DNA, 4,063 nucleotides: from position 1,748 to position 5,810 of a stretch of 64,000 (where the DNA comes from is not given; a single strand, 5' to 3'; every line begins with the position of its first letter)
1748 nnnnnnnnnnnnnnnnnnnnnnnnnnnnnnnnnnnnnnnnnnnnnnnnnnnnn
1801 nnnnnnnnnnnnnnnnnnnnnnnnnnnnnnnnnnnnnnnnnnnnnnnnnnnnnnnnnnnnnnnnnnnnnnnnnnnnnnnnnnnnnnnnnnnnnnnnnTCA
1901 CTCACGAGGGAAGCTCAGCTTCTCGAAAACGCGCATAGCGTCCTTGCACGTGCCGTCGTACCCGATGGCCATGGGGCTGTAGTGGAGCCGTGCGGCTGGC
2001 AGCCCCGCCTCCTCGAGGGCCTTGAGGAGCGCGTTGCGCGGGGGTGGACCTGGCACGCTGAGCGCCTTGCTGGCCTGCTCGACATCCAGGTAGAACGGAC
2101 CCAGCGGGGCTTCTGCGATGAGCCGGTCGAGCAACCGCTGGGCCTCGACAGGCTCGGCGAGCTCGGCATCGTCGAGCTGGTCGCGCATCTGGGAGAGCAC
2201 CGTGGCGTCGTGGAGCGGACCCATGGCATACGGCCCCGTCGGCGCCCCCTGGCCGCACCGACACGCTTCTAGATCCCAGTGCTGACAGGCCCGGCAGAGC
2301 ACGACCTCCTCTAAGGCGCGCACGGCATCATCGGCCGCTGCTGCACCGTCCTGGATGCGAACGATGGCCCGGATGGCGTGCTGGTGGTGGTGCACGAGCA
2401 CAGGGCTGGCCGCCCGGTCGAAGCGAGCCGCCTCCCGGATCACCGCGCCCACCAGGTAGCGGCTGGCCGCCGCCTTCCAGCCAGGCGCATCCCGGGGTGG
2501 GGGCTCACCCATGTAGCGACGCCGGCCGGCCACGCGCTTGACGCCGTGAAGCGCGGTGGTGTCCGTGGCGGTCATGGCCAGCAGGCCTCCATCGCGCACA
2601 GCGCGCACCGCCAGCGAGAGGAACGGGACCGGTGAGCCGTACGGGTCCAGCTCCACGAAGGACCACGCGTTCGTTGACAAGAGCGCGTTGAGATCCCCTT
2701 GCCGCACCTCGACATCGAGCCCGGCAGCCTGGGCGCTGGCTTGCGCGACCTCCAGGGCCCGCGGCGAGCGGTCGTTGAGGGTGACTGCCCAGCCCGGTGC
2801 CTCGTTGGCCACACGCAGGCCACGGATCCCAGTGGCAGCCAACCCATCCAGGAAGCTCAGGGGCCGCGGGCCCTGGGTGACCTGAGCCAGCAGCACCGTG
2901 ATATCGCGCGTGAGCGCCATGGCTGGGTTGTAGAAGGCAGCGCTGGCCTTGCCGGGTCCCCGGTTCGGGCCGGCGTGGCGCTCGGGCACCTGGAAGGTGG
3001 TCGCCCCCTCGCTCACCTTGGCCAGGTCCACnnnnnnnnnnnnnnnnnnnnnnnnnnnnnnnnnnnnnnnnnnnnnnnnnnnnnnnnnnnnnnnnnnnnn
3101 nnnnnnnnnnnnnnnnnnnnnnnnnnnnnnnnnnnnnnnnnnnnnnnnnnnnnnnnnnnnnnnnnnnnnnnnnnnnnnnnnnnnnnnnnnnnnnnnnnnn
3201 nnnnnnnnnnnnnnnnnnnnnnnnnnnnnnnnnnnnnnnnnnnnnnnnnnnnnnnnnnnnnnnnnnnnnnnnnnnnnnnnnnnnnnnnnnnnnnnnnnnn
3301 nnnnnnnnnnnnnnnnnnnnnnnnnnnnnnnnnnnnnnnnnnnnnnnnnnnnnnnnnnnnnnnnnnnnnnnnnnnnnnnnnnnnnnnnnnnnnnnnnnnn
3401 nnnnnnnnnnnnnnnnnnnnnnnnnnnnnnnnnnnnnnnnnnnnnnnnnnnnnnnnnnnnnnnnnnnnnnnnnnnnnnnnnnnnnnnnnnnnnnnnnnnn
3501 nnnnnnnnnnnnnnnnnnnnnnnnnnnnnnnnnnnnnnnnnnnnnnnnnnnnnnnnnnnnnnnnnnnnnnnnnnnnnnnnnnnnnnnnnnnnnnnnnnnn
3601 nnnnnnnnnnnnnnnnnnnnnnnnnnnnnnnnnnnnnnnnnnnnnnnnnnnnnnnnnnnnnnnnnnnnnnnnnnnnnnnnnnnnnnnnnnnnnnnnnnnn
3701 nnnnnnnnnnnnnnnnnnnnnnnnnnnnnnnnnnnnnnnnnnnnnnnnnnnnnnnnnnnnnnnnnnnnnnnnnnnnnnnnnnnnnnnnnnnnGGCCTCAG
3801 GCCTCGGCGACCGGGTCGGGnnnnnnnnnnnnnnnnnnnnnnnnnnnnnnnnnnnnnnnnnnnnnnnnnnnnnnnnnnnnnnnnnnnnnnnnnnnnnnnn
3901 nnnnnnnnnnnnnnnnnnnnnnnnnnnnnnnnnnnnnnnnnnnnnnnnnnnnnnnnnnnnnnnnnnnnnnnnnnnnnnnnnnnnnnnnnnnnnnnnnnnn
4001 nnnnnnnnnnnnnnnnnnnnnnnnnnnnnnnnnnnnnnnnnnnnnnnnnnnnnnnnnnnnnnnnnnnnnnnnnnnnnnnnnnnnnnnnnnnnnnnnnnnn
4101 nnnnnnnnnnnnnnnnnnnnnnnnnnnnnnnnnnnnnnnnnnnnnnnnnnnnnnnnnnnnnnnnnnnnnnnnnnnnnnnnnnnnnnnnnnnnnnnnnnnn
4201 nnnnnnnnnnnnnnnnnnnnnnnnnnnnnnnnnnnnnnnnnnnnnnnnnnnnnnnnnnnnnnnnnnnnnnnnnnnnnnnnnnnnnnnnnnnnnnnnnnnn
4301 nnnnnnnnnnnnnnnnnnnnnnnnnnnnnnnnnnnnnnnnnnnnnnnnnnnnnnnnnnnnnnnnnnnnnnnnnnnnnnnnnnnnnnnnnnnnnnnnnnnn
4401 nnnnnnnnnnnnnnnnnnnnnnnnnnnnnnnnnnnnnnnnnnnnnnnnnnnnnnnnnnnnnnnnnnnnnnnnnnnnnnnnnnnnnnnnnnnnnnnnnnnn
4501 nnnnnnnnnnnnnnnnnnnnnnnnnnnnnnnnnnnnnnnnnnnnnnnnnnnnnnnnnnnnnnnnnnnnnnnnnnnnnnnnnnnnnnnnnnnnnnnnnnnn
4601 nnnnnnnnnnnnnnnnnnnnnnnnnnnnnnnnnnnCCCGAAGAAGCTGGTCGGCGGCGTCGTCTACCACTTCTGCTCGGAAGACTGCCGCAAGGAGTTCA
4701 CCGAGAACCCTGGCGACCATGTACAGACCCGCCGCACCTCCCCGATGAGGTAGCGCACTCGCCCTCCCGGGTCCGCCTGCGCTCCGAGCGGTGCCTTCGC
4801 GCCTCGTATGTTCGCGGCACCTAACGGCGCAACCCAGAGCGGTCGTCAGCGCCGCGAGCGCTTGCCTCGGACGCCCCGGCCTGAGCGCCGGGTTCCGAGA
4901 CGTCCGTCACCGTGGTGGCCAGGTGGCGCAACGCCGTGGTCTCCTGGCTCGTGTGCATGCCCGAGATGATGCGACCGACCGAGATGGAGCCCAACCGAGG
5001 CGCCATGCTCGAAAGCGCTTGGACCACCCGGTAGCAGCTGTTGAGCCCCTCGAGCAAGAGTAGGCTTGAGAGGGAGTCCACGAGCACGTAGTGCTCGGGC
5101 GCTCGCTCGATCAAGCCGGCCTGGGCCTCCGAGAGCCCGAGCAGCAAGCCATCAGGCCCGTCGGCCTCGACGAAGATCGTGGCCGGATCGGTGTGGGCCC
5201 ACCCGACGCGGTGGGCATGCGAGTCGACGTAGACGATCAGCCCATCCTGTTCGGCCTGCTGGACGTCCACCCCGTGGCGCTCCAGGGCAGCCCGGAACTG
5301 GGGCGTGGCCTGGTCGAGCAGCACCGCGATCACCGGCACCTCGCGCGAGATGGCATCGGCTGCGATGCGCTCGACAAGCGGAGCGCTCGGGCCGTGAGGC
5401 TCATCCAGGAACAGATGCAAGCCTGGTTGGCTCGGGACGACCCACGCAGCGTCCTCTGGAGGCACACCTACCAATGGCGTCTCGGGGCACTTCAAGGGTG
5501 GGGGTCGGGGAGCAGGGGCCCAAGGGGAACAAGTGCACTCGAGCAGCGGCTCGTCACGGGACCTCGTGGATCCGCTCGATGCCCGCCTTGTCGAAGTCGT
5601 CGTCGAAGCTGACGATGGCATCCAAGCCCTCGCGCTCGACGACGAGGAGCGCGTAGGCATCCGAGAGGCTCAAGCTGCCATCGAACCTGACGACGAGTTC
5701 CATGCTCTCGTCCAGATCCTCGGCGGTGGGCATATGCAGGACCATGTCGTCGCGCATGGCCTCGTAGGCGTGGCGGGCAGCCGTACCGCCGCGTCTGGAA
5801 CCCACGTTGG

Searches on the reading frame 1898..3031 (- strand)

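Call 96: search_protein_families(library=pfam, proteins=[window:1898-3031:-])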
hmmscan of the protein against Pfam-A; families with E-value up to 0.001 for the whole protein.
window:1898-3031:- (377 aa): 2 families
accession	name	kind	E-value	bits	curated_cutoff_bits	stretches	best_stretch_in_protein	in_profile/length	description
PF02005.22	TRM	-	2e-59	202.1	27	1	28-368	16-374/376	N2,N2-dimethylguanosine tRNA methyltransferase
PF13649.12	Methyltransf_25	-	0.00021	22.4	27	1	66-118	7-59/97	Methyltransferase domain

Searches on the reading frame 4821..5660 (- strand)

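Call 96: search_protein_families(library=pfam, proteins=[window:4821-5660:-])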
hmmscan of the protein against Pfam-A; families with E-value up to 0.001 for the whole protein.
window:4821-5660:- (279 aa): 2 families
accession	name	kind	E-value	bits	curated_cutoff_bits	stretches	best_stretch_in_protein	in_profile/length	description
PF10483.15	Elong_Iki1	-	1.9e-05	24.8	22.5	1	81-259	15-158/292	Elongator subunit Iki1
PF06745.19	ATPase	-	0.00082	19.2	26.6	0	106-227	47-158/231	KaiC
